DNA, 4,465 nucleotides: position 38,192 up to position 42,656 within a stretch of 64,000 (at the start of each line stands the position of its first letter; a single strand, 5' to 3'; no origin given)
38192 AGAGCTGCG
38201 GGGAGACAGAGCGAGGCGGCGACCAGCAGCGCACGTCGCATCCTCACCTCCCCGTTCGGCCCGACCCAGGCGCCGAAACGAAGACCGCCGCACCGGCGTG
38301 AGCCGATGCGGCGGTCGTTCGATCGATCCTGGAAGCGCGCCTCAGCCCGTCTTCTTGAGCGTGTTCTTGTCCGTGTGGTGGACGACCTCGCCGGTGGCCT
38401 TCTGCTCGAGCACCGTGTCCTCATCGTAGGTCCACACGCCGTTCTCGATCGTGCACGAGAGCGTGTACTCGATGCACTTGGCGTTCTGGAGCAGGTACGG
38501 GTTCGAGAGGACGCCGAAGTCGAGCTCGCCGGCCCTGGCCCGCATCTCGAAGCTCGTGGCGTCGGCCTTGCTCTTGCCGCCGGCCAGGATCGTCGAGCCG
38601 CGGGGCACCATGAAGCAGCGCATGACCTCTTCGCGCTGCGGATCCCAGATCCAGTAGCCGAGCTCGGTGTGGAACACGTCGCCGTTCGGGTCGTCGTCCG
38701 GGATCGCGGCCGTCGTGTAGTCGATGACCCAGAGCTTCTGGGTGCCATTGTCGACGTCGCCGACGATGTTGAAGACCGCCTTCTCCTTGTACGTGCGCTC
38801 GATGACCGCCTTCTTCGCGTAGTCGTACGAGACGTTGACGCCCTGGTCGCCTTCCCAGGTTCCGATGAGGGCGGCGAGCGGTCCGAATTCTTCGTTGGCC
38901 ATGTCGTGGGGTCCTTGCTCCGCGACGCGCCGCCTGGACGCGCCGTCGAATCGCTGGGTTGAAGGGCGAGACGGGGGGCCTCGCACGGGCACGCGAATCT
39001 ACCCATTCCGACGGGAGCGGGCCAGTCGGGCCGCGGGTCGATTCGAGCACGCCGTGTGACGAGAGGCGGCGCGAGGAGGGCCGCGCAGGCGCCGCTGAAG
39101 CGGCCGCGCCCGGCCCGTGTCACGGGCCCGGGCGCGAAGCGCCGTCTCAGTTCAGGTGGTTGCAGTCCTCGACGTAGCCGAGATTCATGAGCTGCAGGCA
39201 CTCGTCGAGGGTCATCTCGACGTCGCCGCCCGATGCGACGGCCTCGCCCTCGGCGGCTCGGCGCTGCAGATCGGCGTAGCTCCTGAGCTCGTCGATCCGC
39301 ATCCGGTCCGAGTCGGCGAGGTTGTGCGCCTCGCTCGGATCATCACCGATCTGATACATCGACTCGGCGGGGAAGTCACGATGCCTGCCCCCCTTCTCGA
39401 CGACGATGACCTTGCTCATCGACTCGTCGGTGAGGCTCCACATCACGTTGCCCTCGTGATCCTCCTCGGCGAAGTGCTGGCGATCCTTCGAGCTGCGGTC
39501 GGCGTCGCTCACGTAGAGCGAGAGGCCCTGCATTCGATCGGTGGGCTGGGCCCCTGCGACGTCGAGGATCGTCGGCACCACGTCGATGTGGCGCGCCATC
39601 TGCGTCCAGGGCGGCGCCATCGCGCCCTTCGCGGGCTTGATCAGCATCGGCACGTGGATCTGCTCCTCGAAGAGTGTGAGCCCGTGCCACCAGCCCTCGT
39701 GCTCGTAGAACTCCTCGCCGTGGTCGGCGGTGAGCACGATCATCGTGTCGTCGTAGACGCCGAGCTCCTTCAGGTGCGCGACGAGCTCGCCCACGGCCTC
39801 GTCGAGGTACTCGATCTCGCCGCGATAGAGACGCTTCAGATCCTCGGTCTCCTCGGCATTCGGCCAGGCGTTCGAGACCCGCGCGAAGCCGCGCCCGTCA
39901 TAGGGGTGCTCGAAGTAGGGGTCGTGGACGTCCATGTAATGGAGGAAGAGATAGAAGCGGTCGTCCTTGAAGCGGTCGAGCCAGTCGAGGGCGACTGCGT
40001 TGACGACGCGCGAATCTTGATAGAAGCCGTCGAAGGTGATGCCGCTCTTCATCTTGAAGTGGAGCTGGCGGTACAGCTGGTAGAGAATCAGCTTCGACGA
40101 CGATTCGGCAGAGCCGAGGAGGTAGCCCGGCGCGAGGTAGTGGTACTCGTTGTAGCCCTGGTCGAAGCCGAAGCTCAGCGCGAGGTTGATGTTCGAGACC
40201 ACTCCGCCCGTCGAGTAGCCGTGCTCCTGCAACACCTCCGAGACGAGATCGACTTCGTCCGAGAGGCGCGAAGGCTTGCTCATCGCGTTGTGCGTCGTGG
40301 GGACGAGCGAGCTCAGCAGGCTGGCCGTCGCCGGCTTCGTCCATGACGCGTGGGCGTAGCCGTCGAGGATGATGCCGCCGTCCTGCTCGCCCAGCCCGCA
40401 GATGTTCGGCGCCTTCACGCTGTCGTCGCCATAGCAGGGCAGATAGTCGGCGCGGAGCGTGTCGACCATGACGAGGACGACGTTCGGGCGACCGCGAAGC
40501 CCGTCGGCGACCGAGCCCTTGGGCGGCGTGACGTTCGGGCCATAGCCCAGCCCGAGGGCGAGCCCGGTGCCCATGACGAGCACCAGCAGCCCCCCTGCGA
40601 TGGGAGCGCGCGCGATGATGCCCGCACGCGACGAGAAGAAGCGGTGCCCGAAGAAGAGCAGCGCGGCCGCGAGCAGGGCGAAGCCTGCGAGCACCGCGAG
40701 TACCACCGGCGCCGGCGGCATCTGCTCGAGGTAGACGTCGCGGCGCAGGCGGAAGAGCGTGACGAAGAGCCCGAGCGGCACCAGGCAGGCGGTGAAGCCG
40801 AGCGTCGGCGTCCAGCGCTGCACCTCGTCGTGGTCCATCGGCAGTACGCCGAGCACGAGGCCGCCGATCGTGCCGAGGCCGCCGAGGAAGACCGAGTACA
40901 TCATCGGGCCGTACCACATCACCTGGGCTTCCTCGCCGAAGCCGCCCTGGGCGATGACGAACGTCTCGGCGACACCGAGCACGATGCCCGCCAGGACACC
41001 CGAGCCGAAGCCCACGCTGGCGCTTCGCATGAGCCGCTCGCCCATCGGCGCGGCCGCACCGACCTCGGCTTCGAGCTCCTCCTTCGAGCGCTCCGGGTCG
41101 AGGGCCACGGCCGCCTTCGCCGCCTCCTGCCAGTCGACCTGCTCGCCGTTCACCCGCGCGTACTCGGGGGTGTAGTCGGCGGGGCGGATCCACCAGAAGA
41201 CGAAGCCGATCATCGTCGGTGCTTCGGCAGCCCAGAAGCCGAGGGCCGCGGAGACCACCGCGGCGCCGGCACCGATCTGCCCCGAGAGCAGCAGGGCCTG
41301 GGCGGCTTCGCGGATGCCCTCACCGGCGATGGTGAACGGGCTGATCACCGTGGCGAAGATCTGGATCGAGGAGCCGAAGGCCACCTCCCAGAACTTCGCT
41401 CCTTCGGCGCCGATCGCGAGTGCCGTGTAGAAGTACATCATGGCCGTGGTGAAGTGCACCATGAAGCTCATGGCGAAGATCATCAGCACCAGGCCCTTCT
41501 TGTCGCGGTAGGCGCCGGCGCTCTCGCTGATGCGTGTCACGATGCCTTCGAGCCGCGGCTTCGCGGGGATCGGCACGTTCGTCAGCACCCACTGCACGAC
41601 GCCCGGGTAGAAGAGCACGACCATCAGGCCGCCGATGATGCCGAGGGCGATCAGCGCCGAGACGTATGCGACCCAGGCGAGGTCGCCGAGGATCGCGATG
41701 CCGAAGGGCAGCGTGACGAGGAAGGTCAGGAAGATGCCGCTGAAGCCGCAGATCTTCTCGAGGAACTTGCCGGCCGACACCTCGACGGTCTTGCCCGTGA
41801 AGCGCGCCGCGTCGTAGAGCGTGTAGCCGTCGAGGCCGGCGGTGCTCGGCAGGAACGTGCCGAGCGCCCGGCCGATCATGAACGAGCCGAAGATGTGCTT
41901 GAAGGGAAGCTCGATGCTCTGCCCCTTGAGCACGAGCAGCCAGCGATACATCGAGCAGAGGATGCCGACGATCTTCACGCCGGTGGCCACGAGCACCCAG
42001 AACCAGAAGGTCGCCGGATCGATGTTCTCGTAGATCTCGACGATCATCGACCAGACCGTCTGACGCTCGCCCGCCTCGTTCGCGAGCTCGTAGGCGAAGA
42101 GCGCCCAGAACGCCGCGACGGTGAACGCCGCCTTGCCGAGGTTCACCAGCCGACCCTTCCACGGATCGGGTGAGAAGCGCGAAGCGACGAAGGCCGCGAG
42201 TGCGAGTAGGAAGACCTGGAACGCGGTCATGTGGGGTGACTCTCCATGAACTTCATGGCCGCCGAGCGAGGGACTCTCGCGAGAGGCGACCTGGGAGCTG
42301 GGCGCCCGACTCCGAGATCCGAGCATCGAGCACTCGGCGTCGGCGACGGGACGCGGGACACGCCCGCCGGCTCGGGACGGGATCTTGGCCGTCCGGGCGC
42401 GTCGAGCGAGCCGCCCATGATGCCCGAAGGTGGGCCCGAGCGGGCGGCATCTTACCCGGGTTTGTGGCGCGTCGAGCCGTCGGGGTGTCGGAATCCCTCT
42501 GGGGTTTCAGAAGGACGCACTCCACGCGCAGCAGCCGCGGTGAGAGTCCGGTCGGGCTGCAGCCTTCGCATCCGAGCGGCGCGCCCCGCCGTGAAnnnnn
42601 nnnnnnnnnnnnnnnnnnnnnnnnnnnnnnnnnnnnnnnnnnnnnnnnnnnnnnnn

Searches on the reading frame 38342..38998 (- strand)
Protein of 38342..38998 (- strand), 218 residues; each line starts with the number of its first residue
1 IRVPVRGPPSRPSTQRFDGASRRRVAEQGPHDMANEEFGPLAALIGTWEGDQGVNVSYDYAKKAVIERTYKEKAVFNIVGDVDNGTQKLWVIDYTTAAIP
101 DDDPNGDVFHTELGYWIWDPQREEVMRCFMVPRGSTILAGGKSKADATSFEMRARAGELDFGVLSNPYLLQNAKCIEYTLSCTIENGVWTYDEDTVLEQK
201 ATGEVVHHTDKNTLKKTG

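Call 31: search_protein_families(library=pfam, max_evalue=0.0001, proteins=[window:38342-38998:-])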
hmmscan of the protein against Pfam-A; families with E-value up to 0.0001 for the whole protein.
window:38342-38998:- (218 aa): 1 family
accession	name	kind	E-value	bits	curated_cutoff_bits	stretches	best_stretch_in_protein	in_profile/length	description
PF08768.17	THAP4_heme-bd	-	3.4e-16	60.1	25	1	38-216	2-151/151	THAP4-like, heme-binding beta-barrel domain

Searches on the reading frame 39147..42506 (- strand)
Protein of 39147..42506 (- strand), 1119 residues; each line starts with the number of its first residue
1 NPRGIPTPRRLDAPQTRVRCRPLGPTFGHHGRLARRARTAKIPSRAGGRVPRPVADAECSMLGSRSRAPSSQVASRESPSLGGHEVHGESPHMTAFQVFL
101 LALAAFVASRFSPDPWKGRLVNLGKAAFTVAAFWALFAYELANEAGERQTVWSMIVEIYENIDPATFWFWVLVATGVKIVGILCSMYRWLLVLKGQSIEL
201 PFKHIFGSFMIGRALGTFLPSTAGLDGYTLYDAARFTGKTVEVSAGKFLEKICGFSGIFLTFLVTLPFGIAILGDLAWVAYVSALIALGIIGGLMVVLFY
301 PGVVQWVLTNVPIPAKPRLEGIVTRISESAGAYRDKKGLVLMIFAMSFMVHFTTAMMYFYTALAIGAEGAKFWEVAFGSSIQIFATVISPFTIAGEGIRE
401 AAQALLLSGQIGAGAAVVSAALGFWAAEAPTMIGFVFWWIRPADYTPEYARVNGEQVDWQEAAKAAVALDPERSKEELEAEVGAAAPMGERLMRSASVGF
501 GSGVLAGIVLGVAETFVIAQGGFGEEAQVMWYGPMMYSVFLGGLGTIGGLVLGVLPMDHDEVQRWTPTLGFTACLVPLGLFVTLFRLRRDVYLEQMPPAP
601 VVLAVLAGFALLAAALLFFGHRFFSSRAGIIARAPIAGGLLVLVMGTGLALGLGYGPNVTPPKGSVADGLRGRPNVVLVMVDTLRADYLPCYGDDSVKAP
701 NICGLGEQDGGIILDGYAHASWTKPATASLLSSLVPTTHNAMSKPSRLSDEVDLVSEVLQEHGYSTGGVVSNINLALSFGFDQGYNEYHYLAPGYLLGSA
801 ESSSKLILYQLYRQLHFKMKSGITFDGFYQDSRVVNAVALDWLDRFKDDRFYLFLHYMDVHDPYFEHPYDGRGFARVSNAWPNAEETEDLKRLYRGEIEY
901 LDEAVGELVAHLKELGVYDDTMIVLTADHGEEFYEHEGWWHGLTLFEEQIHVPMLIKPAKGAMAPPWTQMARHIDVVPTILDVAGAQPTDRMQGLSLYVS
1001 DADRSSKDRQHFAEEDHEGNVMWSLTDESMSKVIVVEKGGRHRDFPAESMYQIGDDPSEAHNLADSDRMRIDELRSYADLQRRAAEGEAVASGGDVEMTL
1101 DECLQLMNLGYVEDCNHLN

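Call 31: search_protein_families(library=pfam, max_evalue=0.0001, proteins=[window:39147-42506:-])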
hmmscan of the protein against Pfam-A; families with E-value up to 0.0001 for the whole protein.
window:39147-42506:- (1119 aa): 4 families
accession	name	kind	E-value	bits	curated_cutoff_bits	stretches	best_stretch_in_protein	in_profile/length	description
PF00884.28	Sulfatase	-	1.1e-37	130.4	25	1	674-986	1-301/301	Sulfatase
PF03706.18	LPG_synthase_TM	-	5e-10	39.8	33.4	1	149-422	18-289/302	Lysylphosphatidylglycerol synthase TM region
PF16347.10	SGSH_C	-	2.3e-08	34.8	29.3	1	938-1069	4-137/154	N-sulphoglucosamine sulphohydrolase, C-terminal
PF01663.27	Phosphodiest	-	3e-06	27.5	23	1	835-947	140-237/342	Type I phosphodiesterase / nucleotide pyrophosphatase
